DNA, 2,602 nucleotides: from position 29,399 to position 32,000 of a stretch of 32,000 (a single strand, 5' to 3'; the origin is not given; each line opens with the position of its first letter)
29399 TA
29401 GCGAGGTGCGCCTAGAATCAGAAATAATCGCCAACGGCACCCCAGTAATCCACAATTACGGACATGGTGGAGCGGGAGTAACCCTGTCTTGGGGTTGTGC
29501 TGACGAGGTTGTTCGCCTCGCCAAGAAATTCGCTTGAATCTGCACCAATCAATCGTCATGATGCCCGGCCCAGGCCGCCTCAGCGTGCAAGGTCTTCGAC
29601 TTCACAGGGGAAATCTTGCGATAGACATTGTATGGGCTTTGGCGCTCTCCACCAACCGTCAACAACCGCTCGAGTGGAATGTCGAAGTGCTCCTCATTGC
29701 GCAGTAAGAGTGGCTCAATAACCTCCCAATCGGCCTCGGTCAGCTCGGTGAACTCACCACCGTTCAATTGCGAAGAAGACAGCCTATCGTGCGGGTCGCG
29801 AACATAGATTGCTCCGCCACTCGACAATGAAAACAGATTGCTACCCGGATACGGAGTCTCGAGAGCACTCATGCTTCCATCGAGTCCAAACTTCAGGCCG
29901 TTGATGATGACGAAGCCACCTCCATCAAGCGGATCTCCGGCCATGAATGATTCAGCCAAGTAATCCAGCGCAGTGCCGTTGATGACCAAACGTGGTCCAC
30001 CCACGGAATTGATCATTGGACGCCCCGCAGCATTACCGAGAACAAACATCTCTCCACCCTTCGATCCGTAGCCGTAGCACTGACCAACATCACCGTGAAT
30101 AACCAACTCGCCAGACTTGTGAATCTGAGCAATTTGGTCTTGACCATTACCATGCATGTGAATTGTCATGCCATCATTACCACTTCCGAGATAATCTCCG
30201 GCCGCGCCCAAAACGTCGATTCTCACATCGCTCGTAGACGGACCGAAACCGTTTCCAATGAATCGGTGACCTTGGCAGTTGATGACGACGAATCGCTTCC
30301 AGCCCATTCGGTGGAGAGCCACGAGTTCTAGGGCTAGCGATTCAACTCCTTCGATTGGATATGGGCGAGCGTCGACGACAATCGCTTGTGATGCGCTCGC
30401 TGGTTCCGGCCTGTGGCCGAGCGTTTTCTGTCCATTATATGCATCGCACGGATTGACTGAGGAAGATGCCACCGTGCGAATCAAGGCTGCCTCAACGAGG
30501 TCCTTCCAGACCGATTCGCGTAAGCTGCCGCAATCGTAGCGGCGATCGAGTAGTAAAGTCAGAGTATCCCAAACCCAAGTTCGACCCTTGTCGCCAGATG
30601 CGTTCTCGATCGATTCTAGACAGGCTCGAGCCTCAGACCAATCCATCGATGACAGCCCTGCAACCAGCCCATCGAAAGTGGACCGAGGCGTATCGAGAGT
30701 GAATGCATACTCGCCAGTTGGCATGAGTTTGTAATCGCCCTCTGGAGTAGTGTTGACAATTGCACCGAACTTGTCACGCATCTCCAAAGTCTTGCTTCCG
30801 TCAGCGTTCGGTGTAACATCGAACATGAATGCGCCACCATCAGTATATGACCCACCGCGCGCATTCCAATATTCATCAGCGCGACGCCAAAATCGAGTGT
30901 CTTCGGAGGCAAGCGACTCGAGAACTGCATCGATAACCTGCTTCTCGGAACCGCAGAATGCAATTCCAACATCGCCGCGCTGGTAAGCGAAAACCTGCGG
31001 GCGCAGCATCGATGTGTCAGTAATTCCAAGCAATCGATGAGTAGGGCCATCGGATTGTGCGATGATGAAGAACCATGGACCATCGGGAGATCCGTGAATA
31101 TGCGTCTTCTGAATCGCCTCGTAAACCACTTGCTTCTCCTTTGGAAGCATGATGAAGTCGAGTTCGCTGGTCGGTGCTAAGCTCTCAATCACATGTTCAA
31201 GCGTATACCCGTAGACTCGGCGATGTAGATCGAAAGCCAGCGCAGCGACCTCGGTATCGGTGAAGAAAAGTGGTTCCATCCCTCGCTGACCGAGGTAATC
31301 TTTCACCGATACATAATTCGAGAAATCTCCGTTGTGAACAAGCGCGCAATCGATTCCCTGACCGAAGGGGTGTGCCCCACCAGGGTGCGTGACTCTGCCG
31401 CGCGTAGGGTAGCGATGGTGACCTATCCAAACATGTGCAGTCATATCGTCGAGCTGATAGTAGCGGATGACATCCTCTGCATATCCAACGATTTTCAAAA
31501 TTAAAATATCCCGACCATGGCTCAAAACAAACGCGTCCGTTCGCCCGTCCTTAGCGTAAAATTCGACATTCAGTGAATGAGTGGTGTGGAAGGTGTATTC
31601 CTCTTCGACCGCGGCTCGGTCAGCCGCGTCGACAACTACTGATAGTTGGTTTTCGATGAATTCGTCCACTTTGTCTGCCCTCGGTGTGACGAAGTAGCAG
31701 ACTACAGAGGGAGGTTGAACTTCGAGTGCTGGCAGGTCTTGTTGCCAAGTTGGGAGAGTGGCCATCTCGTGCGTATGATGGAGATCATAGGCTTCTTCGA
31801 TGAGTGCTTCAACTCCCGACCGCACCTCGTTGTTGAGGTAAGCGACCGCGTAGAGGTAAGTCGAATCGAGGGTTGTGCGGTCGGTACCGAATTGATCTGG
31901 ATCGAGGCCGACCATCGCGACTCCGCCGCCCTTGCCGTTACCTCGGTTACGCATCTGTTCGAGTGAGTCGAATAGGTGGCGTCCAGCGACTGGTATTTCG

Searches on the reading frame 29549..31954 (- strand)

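Call 41: search_protein_families(library=pfam, proteins=[window:29549-31954:-], max_evalue=0.001)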
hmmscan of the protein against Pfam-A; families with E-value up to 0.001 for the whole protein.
window:29549-31954:- (801 aa): 2 families
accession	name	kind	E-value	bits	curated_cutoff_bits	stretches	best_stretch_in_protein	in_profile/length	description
PF01493.24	GXGXG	-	1.3e-10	41.6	32.5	1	565-727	22-171/190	GXGXG motif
PF13522.11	GATase_6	-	2.4e-07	31.3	27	1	172-257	9-86/130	Glutamine amidotransferase domain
